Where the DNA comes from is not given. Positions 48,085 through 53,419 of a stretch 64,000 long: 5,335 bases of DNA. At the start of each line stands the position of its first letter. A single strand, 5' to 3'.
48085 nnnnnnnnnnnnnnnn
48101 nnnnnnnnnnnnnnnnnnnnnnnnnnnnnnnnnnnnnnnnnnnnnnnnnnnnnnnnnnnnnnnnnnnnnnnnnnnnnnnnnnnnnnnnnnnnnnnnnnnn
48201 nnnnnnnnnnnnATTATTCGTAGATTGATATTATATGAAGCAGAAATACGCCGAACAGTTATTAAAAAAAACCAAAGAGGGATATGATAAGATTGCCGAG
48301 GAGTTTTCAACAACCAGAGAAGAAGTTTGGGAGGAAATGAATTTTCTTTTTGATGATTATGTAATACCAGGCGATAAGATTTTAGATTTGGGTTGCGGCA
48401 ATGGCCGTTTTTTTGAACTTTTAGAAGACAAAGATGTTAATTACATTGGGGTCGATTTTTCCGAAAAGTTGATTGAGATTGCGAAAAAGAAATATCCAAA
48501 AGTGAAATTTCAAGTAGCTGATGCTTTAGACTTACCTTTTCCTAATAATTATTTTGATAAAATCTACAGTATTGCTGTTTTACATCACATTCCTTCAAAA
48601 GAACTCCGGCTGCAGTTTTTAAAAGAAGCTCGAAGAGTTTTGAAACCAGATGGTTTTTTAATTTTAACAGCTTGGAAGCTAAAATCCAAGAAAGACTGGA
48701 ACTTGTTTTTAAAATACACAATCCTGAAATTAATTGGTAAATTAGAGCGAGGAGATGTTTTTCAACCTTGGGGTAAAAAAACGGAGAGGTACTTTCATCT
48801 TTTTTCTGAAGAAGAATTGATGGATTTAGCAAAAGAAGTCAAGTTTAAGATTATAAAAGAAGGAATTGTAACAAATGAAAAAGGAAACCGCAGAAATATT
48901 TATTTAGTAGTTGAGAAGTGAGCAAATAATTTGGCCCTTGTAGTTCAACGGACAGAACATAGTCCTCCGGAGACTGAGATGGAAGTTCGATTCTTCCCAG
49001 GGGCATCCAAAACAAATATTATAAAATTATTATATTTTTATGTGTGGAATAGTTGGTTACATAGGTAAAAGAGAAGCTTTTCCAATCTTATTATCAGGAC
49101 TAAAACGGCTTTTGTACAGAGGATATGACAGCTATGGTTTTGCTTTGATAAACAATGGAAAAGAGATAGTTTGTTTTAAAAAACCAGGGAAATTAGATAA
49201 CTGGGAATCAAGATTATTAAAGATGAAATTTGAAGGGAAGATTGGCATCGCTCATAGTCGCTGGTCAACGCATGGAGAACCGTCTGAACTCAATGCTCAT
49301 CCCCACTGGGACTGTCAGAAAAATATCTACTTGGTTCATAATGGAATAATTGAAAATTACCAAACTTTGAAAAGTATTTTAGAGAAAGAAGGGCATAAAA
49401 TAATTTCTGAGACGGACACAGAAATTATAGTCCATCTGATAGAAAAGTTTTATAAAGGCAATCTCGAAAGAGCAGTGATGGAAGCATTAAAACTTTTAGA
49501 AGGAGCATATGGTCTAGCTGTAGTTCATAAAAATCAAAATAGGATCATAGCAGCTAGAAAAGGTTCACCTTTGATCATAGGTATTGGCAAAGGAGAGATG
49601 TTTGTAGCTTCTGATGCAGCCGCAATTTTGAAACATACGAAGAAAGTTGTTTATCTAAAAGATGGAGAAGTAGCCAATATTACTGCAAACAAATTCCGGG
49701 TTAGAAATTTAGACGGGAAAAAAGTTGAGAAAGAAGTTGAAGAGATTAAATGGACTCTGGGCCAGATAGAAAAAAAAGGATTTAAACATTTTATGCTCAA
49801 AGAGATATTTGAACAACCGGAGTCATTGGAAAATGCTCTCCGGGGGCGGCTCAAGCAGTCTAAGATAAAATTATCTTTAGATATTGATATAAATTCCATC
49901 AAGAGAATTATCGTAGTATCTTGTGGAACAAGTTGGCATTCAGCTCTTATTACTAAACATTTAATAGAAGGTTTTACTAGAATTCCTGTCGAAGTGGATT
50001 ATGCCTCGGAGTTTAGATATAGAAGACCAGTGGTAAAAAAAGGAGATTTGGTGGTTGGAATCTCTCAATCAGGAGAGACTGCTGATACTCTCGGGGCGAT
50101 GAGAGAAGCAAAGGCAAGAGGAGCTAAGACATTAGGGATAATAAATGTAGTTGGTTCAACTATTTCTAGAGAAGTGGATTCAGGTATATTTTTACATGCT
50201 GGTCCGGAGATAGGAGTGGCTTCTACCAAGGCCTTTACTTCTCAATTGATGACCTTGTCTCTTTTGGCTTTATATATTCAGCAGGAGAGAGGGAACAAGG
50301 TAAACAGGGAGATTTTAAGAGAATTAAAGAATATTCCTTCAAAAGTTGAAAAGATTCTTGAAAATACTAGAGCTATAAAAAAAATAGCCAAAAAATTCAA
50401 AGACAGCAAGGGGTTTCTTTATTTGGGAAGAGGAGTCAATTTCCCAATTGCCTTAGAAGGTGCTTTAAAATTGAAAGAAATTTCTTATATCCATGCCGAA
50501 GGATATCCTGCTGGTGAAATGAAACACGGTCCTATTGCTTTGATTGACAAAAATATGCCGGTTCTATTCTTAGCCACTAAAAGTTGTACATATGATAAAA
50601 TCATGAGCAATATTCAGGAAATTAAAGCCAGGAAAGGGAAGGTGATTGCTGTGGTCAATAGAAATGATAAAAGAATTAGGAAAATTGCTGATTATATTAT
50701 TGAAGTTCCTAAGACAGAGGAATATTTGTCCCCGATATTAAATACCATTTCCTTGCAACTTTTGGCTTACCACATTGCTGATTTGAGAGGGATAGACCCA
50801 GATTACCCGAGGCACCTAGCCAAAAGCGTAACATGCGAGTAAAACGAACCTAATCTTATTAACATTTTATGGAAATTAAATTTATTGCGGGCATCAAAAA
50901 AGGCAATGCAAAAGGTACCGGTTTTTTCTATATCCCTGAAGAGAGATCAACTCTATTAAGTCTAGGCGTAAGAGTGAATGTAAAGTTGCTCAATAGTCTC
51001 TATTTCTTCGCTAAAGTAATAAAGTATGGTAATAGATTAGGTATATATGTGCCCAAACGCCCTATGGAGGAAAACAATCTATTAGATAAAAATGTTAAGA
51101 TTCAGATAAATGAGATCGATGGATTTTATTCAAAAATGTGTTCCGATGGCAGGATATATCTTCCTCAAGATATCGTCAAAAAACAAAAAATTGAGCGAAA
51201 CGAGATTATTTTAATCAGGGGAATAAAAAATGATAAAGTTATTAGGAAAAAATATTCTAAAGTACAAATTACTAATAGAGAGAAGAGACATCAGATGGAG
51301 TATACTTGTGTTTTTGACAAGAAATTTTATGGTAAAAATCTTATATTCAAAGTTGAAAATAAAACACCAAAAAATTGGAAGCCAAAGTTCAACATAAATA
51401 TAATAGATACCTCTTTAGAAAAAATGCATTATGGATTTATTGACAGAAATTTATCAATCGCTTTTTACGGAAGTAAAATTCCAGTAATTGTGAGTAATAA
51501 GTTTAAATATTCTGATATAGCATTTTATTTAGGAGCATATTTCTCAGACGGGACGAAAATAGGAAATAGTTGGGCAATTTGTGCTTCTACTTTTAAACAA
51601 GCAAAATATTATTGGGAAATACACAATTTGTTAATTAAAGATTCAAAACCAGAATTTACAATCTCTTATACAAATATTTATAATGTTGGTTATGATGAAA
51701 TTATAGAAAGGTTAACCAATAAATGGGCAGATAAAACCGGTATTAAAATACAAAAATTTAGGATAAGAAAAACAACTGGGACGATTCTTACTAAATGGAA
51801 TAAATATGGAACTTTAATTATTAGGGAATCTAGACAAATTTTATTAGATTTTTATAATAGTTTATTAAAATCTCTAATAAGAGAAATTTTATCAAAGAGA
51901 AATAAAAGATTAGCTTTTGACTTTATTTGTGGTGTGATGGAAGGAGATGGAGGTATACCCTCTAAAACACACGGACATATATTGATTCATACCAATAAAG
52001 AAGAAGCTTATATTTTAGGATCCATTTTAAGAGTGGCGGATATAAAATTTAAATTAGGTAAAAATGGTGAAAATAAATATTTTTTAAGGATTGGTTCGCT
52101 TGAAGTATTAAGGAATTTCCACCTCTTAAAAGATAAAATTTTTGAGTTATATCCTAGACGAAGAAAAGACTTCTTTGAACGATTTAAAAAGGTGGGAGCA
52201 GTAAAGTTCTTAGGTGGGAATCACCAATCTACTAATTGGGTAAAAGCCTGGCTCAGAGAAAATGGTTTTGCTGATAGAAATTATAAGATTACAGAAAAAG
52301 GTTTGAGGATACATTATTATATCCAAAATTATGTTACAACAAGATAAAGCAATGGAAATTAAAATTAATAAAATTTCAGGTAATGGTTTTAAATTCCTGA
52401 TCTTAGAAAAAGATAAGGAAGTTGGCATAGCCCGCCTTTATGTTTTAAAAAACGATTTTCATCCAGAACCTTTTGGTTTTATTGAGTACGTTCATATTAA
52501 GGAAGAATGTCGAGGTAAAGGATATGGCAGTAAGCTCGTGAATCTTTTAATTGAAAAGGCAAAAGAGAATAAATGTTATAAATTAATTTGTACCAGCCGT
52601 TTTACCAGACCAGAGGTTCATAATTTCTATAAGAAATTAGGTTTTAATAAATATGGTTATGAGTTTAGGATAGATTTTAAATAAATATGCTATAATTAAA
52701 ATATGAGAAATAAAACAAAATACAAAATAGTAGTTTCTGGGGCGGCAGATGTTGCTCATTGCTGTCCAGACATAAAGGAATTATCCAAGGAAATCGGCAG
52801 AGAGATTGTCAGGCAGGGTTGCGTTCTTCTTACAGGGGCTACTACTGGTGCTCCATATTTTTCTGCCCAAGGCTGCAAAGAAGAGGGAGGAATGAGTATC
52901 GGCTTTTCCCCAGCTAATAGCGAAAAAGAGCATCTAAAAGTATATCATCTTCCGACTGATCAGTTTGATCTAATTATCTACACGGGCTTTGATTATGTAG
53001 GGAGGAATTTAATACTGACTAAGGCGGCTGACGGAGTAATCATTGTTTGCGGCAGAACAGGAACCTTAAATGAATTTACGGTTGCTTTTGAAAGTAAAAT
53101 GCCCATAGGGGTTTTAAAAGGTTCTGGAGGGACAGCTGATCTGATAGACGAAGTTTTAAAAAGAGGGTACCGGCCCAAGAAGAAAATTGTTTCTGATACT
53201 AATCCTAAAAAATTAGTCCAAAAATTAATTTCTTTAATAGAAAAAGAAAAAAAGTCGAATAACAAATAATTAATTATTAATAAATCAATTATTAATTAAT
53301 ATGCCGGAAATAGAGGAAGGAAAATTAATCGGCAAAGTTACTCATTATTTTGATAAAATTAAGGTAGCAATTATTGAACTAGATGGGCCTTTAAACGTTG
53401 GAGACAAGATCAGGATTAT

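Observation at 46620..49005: Divergent Elp3 (radical-SAM/GNAT) and Trm9-like methyltransferase pair: a eukaryote/archaea-style mcm5U34 tRNA pathway in a bacterium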

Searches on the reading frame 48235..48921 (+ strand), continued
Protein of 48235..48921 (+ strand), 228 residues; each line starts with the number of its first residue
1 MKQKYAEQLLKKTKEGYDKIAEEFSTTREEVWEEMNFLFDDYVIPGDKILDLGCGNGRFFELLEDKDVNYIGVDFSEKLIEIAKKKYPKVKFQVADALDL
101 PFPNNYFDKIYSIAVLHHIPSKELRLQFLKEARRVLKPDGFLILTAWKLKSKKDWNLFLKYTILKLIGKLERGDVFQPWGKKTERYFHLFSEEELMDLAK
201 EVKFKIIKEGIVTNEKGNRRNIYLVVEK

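Call 44: find_related_loci(query=A1, collection=metagenome_contigs, flank=4000)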
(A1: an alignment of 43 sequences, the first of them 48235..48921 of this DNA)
Query A1 (228 aa) in metagenome_contigs; peptide patterns used: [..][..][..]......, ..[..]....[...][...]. (x = any residue, [..] = any of these).
600 stretches matched a pattern (row limit reached: there are more); 448 encode a relative of the query (tblastn E <= 1e-3); the best 80 are kept; 80 distinct loci.
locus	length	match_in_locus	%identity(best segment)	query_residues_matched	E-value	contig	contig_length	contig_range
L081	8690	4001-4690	59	1-228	4e-91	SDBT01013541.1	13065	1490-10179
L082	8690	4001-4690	62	1-228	4e-90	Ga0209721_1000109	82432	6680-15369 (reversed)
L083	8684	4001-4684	59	1-226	8e-86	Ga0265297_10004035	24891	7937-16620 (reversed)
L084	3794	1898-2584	54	1-228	8e-81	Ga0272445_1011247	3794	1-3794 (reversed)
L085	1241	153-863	60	1-228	4e-86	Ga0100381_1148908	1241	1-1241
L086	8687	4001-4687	53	1-228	9e-79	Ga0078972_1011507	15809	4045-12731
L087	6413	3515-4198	54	1-228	1e-78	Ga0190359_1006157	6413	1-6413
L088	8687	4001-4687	51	1-228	6e-78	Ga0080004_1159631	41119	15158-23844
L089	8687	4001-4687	56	1-228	6e-75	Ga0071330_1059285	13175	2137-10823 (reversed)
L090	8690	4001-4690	52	1-228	4e-74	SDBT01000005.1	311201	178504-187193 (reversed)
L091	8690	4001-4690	52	1-228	4e-69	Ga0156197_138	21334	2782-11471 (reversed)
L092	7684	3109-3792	48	1-228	7e-69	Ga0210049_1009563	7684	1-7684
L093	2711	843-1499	51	1-209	7e-68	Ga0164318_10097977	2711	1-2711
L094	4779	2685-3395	54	1-228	2e-66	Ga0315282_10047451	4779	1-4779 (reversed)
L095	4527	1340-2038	50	1-228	5e-66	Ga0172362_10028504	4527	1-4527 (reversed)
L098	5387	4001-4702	50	1-228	2e-64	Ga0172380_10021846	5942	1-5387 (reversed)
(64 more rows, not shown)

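Call 53: search_protein_families(library=pfam, proteins=[L098:1342-2424:-], max_evalue=0.0001)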
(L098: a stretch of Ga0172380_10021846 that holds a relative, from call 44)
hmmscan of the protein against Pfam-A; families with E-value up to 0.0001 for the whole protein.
L098:1342-2424:- (360 aa): 6 families
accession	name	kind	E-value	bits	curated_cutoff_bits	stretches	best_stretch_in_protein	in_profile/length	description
PF03054.22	tRNA_Me_trans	-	1.1e-59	202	20.6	1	13-208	2-201/202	tRNA methyl transferase HUP domain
PF20259.3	tRNA_Me_trans_M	-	7.9e-19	67.4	27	1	215-274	3-65/66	tRNA methyl transferase PRC-barrel domain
PF20258.4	tRNA_Me_trans_C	-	9.1e-19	68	20.6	1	283-358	2-77/77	Aminomethyltransferase beta-barrel domain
PF02540.23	NAD_synthase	-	1.4e-08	34.6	21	1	7-131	14-129/242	NAD synthase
PF01171.26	ATP_bind_3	-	2.1e-07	31.3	27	1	13-201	1-171/182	PP-loop family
PF06508.19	QueC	-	2e-06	27.9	22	1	13-193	1-176/210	Queuosine biosynthesis protein QueC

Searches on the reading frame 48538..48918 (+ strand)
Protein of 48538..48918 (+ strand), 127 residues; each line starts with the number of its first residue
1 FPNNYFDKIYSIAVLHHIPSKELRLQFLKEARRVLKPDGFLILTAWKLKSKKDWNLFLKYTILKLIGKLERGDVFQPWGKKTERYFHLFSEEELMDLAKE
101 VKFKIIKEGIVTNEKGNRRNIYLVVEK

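Call 36: search_solved_structures(query=window:48538-48918:+, max_evalue=1, show_alignments=5)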
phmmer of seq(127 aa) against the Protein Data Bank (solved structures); distinct sequences matched with E-value up to 1: 17.
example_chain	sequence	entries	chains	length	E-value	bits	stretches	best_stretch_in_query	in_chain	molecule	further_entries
5cm2_Z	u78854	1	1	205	1.5e-06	31.4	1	2-108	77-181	TRNA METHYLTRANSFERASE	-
4r6w_A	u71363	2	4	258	0.00038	23.6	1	1-59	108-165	Phosphoethanolamine N-methyltransferase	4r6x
3sm3_A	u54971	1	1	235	0.00099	22.2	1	3-106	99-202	SAM-dependent methyltransferases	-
3ujd_A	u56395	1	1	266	0.0023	21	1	1-59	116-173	Phosphoethanolamine N-methyltransferase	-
3uj6_A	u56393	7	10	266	0.0023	21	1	1-59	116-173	Phosphoethanolamine N-methyltransferase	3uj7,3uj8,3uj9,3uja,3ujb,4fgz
4iv8_A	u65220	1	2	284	0.019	18.1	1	1-61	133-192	Phosphoethanolamine N-methyltransferase,putative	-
4mwz_A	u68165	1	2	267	0.027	17.6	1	1-63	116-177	Phosphoethanolamine N-methyltransferase, putative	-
4iv0_A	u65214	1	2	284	0.034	17.3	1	1-62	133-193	Phosphoethanolamine N-methyltransferase, putative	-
3dh0_A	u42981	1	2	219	0.036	17.2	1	2-50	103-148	SAM dependent methyltransferase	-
3ujc_A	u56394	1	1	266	0.037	17.2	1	1-58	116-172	Phosphoethanolamine N-methyltransferase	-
6uv6_A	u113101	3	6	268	0.071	16.2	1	1-43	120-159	D-glucose O-methyltransferase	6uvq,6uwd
1ve3_A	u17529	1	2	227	0.16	15.1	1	3-49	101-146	hypothetical protein PH0226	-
7yri_J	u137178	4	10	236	0.34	14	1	3-44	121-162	S-adenosylmethionine sensor upstream of mTORC1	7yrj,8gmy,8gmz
3bus_A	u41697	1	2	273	0.47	13.6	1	3-45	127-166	Methyltransferase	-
7vkk_A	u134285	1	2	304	0.5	13.5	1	3-44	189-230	S-adenosylmethionine sensor upstream of mTORC1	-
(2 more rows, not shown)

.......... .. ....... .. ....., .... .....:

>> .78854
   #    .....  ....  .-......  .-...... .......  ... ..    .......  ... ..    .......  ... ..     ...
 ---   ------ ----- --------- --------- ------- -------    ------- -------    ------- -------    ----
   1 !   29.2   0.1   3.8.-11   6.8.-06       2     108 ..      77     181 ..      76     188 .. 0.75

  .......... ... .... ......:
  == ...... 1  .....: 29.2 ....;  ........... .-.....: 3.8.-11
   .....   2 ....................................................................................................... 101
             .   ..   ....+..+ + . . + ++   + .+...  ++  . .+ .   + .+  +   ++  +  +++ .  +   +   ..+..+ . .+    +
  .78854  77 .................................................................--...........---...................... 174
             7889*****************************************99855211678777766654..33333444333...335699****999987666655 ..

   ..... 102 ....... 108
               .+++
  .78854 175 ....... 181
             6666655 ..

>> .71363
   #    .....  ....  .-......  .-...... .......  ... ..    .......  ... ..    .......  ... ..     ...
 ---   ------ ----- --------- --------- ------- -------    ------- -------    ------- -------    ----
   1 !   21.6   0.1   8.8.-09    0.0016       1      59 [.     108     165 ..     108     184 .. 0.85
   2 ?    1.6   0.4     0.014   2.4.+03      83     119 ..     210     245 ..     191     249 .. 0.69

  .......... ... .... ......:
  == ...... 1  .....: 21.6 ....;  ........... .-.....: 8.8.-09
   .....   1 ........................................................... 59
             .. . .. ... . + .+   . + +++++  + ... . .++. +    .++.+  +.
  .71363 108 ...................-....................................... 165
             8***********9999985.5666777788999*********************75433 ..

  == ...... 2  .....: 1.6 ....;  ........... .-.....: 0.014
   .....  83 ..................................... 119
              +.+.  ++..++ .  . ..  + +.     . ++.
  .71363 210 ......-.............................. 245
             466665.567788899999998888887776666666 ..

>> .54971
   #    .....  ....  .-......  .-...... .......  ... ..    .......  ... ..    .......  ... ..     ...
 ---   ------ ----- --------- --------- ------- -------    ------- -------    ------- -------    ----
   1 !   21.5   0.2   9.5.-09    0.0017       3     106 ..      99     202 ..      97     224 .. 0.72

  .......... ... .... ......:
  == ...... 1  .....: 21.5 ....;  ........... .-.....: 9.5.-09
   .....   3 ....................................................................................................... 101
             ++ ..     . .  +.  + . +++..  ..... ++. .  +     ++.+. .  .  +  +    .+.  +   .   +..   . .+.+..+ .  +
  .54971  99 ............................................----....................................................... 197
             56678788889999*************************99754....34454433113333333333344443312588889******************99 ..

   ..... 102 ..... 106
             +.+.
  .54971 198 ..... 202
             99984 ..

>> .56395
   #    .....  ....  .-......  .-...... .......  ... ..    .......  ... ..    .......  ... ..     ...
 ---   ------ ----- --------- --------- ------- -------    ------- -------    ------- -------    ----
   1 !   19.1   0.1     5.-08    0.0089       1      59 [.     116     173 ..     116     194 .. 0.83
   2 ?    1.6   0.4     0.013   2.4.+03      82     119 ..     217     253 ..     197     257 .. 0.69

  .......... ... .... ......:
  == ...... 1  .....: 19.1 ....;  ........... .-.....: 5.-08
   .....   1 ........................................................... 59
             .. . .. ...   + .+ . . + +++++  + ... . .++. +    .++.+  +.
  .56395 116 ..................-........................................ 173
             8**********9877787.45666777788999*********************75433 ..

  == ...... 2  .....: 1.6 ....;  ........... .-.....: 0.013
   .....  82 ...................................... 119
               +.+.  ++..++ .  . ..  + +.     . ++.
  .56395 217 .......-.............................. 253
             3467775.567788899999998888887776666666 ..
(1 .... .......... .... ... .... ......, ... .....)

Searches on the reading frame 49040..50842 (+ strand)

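Call 42: search_protein_families(library=pfam, proteins=[window:49040-50842:+], max_evalue=0.0001)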
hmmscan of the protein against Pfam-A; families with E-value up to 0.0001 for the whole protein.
window:49040-50842:+ (600 aa): 3 families
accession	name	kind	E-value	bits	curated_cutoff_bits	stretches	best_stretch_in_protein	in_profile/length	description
PF01380.27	SIS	-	6.6e-60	201.1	25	2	284-411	2-130/131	SIS domain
PF13522.11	GATase_6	-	1.9e-19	70.4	27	1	63-192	7-130/130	Glutamine amidotransferase domain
PF13537.11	GATase_7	-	2.6e-16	60.2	25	1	82-197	9-122/123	Glutamine amidotransferase domain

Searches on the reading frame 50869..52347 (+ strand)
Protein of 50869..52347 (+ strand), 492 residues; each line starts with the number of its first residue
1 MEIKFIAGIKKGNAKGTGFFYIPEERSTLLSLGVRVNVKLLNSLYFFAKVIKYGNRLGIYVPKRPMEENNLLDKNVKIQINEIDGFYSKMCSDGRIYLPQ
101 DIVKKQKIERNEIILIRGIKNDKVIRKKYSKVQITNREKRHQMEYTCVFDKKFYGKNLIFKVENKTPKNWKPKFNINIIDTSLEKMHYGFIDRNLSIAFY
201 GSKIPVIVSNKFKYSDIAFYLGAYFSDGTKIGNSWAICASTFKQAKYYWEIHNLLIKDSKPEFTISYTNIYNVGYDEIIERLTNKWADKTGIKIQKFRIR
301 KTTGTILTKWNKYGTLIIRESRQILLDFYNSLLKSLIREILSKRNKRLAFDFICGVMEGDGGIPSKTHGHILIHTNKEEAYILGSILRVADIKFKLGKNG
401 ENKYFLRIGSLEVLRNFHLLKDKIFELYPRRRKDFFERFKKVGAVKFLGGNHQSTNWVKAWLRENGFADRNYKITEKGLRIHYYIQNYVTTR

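Call 4: search_protein_families(library=pfam, proteins=[window:50869-52347:+], max_evalue=0.01)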
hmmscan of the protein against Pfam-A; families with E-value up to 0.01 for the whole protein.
window:50869-52347:+ (492 aa): 1 family
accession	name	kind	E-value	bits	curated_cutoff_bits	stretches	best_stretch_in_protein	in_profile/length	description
PF18093.7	Trm5_N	-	0.0082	16.3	22.7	0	66-79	16-29/47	tRNA methyltransferase 5 N-terminal domain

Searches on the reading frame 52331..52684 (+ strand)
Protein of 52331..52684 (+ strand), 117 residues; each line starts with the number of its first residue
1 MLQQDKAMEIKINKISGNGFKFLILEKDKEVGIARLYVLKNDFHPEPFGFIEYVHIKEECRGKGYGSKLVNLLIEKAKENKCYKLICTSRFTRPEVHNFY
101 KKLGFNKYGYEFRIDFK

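Call 42: search_protein_families(library=pfam, proteins=[window:52331-52684:+], max_evalue=0.0001)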
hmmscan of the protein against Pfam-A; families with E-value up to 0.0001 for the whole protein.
window:52331-52684:+ (117 aa): 6 families
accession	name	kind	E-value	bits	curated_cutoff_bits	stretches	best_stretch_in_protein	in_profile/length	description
PF00583.31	Acetyltransf_1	-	3.1e-16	60.1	20.7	1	17-105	31-116/116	Acetyltransferase (GNAT) family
PF13508.13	Acetyltransf_7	-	8.3e-14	52.2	27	1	21-106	4-83/84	Acetyltransferase (GNAT) domain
PF13673.13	Acetyltransf_10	-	1e-07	32.4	23.6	1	7-113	21-115/128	Acetyltransferase (GNAT) domain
PF08445.16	FR47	-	1.2e-07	32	22.1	1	46-110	19-82/86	FR47-like protein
PF13302.13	Acetyltransf_3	-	2.1e-06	28.9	25.4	1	12-105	46-137/138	Acetyltransferase (GNAT) domain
PF13420.13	Acetyltransf_4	-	2.8e-05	24.6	24.3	1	12-110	41-139/155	Acetyltransferase (GNAT) domain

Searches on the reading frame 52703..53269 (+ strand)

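Call 42: search_protein_families(library=pfam, proteins=[window:52703-53269:+], max_evalue=0.0001)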
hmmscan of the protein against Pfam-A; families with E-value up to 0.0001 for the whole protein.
window:52703-53269:+ (188 aa): 1 family
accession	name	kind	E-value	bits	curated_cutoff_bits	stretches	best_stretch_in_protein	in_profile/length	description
PF18306.6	LDcluster4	-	2.9e-33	115.1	26.3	1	6-171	1-150/151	SLOG cluster4 family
